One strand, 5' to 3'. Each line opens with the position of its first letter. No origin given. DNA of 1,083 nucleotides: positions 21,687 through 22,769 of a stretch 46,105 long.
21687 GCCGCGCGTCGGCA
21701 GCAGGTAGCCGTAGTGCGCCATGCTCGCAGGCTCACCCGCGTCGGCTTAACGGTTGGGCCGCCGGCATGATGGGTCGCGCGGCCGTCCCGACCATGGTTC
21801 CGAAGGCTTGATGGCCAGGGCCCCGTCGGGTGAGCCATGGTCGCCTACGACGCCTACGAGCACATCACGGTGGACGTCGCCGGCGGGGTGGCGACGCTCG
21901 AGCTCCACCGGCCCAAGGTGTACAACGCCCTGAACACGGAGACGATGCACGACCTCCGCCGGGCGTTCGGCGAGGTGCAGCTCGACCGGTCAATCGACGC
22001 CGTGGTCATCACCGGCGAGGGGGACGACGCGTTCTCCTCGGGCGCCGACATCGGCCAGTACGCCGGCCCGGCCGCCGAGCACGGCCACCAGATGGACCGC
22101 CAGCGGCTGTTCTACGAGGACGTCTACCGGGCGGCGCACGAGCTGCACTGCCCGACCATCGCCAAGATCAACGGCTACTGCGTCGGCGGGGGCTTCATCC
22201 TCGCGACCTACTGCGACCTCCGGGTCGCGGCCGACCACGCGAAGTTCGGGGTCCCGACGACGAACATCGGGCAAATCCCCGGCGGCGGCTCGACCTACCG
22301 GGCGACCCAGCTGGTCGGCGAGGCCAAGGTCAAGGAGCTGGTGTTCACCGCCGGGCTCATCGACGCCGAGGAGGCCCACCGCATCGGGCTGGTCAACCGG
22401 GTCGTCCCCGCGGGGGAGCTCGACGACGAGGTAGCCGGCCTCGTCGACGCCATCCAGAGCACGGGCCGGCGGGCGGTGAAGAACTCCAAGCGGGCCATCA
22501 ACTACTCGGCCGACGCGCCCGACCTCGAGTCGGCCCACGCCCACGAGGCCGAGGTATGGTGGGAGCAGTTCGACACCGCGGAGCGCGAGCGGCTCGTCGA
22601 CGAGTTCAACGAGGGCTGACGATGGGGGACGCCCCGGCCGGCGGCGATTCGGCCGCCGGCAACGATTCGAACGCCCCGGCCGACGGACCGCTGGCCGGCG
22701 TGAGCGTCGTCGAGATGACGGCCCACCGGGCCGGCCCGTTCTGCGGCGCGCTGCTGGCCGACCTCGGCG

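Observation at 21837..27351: Tightly coupled crotonase / CoA-transferase / ADP-forming ligase / ACAD operon with non-canonical active sites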

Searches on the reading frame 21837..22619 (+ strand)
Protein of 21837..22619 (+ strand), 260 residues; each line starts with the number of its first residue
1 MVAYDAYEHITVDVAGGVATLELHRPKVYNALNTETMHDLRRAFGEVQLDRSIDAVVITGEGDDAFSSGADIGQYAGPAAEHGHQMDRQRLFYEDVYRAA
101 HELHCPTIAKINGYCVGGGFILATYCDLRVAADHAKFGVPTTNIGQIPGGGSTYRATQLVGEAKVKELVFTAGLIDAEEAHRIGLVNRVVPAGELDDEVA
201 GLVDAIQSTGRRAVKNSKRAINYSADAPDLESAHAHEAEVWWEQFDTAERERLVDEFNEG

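Call 4: search_protein_families(library=pfam, proteins=[window:21837-22619:+])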
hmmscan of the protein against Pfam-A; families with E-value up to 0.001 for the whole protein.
window:21837-22619:+ (260 aa): 2 families
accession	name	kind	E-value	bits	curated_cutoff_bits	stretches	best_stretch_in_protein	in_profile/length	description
PF00378.25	ECH_1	-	1.6e-54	185.3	27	1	16-259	4-242/251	Enoyl-CoA hydratase/isomerase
PF16113.10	ECH_2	-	4.3e-32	112.4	27.2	1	19-250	2-231/335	Enoyl-CoA hydratase/isomerase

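Call 5: search_protein_families(library=ncbifam, proteins=[window:21837-22619:+])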
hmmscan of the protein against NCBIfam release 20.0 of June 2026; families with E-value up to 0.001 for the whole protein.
window:21837-22619:+ (260 aa): 73 families (the best 25 are shown)
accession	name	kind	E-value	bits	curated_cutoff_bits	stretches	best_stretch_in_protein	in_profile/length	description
NF004475.0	PRK05809.1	subfamily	6e-59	199.6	394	1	7-253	3-245/260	short-chain-enoyl-CoA hydratase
NF004517.0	PRK05862.1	equivalog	1e-50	172.6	396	1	6-251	2-240/257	enoyl-CoA hydratase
NF051848.1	EnCoAHydtEchA19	equivalog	3.6e-49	167.6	400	1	9-251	1-241/258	enoyl-CoA hydratase EchA19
NF005802.0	PRK07657.1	equivalog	4.5e-47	160.8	363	1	10-259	5-251/260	enoyl-CoA hydratase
NF004796.0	PRK06144.1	subfamily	1e-46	159.5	272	1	8-223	8-222/262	enoyl-CoA hydratase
NF004840.0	PRK06190.1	equivalog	4.6e-46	157.5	253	1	9-252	5-243/260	enoyl-CoA hydratase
NF006566.0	PRK09076.1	subfamily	1.1e-45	156.3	286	1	7-257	4-249/260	enoyl-CoA hydratase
NF004795.0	PRK06143.1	subfamily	3.5e-44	151.3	283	1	9-257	9-253/260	enoyl-CoA hydratase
NF004781.0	PRK06127.1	subfamily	3.6e-44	151.4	291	1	7-225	10-227/269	enoyl-CoA hydratase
NF006140.0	PRK08290.1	subfamily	1.2e-43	149.4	280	1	4-235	4-251/292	enoyl-CoA hydratase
NF042430.2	EnCoAhydt_DpgD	equivalog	1.7e-43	149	400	1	15-237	4-227/258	enoyl-CoA-hydratase DpgD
NF006007.0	PRK08138.1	subfamily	2e-41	142.1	355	1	15-255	15-248/261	enoyl-CoA hydratase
NF004525.0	PRK05870.1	equivalog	6e-41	141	285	1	7-241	2-228/249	enoyl-CoA hydratase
NF006588.0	PRK09120.1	equivalog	1.1e-40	139.6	276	1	6-226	6-226/276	p-hydroxycinnamoyl CoA hydratase/lyase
NF005637.0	PRK07396.1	equivalog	1.7e-40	139.1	380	1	4-240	9-243/273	1,4-dihydroxy-2-naphthoyl-CoA synthase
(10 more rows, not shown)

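Call 6: search_solved_structures(query=window:21837-22619:+, max_evalue=1e-20, show_alignments=3)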
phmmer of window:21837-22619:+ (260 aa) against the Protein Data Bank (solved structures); distinct sequences matched with E-value up to 1e-20: 91 (the best 60 are shown).
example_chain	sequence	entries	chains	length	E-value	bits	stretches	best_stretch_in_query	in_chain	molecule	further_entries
5z7r_A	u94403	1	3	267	3.2e-46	161.2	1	10-255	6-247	Short-chain-enoyl-CoA hydratase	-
7eum_C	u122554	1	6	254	1.9e-45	158.7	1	10-254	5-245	Enoyl-CoA hydratase/isomerase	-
28bq_A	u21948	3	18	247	2.7e-45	158.2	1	10-252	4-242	Enoyl-CoA hydratase/isomerase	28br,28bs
9ula_A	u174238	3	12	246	3.4e-45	157.8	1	10-251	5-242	Enoyl-CoA hydratase/isomerase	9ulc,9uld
6lvp_A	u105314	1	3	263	2.1e-40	142.1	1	11-247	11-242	Enoyl-CoA hydratase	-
5zai_A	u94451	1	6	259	4.8e-40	140.9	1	8-257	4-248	3-hydroxypropionyl-coenzyme A dehydratase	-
3q0j_A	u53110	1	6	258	4.9e-38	134.4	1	7-250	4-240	enoyl-CoA hydratase echA8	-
3moy_A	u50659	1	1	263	4.9e-38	134.4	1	15-251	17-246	Probable enoyl-CoA hydratase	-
4fjw_D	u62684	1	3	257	5.1e-38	134.3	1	7-250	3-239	Probable enoyl-CoA hydratase echA8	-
3pzk_A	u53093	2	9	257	5.2e-38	134.3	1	7-250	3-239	e enoyl-CoA hydratase echA8 | enoyl-CoA hydratase echA8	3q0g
3h81_A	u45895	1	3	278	5.8e-38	134.1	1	6-250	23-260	enoyl-CoA hydratase echA8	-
5xzd_A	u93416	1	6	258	4.2e-36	128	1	6-254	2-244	Enoyl-CoA hydratase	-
5jbx_A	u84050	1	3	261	7.4e-35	123.9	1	12-250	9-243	3-hydroxybutyryl-CoA dehydratase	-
5jbw_A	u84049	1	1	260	7.4e-35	123.9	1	12-250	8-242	3-hydroxybutyryl-CoA dehydratase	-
9qwv_A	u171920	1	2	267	2e-34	122.5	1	15-251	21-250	Enoyl-CoA hydratase, mitochondrial, putative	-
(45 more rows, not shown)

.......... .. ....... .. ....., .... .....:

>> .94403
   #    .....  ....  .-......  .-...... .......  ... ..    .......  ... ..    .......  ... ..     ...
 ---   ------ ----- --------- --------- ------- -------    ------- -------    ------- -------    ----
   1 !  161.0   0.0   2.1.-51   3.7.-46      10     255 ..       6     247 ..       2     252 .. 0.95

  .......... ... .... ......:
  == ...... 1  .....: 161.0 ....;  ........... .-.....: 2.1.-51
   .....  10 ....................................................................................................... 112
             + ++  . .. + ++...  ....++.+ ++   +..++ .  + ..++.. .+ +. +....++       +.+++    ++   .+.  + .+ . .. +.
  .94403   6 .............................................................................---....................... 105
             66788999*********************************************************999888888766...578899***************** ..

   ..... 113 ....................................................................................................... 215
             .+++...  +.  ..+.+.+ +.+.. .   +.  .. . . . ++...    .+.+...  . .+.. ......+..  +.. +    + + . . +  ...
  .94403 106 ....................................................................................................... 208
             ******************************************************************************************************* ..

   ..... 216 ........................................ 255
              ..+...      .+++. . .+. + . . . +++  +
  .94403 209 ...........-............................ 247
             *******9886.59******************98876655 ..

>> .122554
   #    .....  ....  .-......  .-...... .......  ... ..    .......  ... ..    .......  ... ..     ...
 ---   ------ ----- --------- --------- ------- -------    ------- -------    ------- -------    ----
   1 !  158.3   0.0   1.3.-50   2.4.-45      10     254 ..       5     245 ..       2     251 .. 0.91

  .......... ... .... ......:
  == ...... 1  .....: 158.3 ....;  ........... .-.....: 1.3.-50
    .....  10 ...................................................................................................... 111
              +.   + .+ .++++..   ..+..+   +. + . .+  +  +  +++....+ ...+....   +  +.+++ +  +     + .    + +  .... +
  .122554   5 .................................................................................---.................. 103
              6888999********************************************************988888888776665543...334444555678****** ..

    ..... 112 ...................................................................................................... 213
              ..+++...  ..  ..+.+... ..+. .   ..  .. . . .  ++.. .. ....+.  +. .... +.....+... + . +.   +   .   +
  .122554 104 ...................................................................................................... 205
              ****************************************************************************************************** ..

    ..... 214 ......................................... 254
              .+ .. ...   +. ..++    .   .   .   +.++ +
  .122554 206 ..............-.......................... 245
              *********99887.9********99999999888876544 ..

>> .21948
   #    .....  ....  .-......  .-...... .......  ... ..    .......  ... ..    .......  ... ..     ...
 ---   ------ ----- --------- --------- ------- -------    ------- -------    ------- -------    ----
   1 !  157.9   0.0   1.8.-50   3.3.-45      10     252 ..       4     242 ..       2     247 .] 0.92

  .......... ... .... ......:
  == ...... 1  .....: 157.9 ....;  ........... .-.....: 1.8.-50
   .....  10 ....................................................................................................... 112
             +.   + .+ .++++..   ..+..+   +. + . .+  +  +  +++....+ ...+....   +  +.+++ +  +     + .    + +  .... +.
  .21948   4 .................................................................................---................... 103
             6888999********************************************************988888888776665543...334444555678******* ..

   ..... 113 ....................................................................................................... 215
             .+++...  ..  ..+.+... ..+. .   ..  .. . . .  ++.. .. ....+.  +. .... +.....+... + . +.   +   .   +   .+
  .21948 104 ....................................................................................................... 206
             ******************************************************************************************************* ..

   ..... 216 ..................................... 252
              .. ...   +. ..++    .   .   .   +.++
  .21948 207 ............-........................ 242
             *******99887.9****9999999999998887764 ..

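Call 12: find_homologous_proteins(query=window:21837-22619:+, max_evalue=1e-20)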
Query window:21837-22619:+ (260 aa): 4973 proteins with E <= 1e-20 among 8000 candidates; the best 120 are listed.
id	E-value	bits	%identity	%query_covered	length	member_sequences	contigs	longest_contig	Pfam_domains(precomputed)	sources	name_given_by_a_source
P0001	1.5e-170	583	100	100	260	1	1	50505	PF00378.26,PF16113.11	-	-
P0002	1.5e-136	472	82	100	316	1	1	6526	PF00378.26,PF16113.11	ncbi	-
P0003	2.6e-130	452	78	100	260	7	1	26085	PF00378.26,PF16113.11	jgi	-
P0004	2.2e-129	448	77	100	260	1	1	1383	PF00378.26,PF16113.11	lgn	-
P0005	5.0e-121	421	73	100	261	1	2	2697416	PF00378.26,PF16113.11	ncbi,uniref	ncbi:enoyl-CoA hydratase/isomerase family protein [Halopenitus salinus]|uniref:Enoyl-CoA hydratase/i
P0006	2.0e-120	419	74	100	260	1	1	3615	PF00378.26,PF16113.11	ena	-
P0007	8.8e-119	414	74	98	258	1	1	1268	PF00378.26,PF16113.11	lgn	-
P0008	1.1e-118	413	71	99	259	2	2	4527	PF00378.26,PF16113.11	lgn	-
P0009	1.7e-117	410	72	99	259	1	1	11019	PF00378.26,PF16113.11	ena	-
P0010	2.2e-117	409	72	99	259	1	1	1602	PF00378.26,PF16113.11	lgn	-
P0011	2.2e-117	409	73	100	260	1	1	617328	PF00378.26,PF16113.11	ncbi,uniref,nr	ncbi:enoyl-CoA hydratase/isomerase family protein [Halomarina pelagica]|uniref:enoyl-CoA hydratase/i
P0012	2.8e-117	409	72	100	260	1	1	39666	PF00378.26,PF16113.11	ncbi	ncbi:enoyl-CoA hydratase/isomerase family protein [Haladaptatus sp. NG-WS-4]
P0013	3.2e-117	409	70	99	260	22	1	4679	PF00378.26,PF16113.11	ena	-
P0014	6.5e-117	408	72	99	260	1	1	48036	PF00378.26,PF16113.11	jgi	-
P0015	6.9e-117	408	69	99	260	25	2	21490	PF00378.26,PF16113.11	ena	-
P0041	1.4e-112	393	69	100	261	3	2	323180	PF00378.26,PF16113.11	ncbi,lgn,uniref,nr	ncbi:enoyl-CoA hydratase/isomerase family protein [Natrinema salifodinae]|uniref:Enoyl-CoA hydratase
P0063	6.7e-110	385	69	100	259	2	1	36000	PF00378.26,PF16113.11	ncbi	ncbi:MAG: enoyl-CoA hydratase/isomerase family protein [Halobacteriales archaeon]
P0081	1.3e-108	380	68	100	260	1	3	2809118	PF00378.26,PF16113.11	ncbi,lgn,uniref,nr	ncbi:enoyl-CoA hydratase/isomerase family protein [Halalkalicoccus jeotgali]|uniref:3-hydroxybutyryl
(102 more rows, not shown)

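Call 15: find_encoding_contigs(protein=P0005, flank=10000, max_places=2)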
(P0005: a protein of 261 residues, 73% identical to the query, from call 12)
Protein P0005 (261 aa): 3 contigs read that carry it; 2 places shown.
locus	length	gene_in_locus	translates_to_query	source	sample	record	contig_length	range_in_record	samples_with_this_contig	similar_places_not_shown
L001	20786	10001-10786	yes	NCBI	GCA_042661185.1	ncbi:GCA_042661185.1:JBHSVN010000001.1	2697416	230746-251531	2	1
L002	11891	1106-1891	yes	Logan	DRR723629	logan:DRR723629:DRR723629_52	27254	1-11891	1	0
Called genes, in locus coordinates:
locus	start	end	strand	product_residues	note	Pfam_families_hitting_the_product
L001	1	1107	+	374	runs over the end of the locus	-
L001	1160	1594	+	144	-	PF00582:Usp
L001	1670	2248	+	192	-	PF04290:DctQ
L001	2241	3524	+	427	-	PF06808:DctM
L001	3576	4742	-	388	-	PF02746:MR_MLE_N, PF13378:MR_MLE_C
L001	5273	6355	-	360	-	PF03747:ADP_ribosyl_GH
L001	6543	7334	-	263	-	PF09339:HTH_IclR, PF12802:MarR_2 (weak), PF12840:HTH_20 (weak), PF13412:HTH_24 (weak), PF01614:IclR_C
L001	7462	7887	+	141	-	PF00582:Usp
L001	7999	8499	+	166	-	PF25087:GMPPB_C (weak), PF25084:LbH_EIF2B, PF00132:Hexapep, PF14602:Hexapep_2 (weak)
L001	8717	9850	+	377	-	-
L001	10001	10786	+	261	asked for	PF00378:ECH_1, PF16113:ECH_2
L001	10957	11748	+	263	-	PF00378:ECH_1, PF16113:ECH_2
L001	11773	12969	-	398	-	PF02515:CoA_transf_3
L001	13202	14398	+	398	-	PF02515:CoA_transf_3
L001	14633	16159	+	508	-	PF01970:TctA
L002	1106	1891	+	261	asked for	PF00378:ECH_1, PF16113:ECH_2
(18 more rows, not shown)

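Call 16: find_encoding_contigs(protein=P0081, flank=10000, max_places=2)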
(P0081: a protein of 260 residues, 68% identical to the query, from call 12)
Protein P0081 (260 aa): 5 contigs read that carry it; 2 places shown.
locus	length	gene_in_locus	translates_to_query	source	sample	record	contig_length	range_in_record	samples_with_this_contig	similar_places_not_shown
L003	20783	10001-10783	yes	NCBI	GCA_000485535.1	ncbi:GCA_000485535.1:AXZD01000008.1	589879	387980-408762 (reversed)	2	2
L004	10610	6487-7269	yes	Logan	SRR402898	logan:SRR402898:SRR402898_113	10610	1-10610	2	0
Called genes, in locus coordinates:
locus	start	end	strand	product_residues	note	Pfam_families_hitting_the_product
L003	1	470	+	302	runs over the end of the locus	PF25936:HisG_halo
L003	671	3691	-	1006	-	PF01565:FAD_binding_4, PF02913:FAD-oxidase_C, PF13183:Fer4_8, PF13534:Fer4_17 (weak), PF02754:CCG (weak)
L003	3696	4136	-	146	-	PF07883:Cupin_2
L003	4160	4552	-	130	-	PF00903:Glyoxalase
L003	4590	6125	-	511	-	PF01970:TctA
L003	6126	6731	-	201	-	PF07331:TctB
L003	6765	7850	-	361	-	PF03401:TctC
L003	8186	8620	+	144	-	PF00582:Usp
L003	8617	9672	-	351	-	PF00180:Iso_dh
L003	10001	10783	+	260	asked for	PF00378:ECH_1, PF16113:ECH_2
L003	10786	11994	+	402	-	PF02515:CoA_transf_3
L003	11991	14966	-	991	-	PF01565:FAD_binding_4, PF02913:FAD-oxidase_C, PF13183:Fer4_8, PF13534:Fer4_17 (weak), PF02754:CCG (faint)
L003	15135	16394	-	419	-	PF02515:CoA_transf_3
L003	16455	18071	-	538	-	PF02776:TPP_enzyme_N, PF00205:TPP_enzyme_M, PF02775:TPP_enzyme_C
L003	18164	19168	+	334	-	PF00389:2-Hacid_dh, PF02826:2-Hacid_dh_C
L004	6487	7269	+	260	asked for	PF00378:ECH_1, PF16113:ECH_2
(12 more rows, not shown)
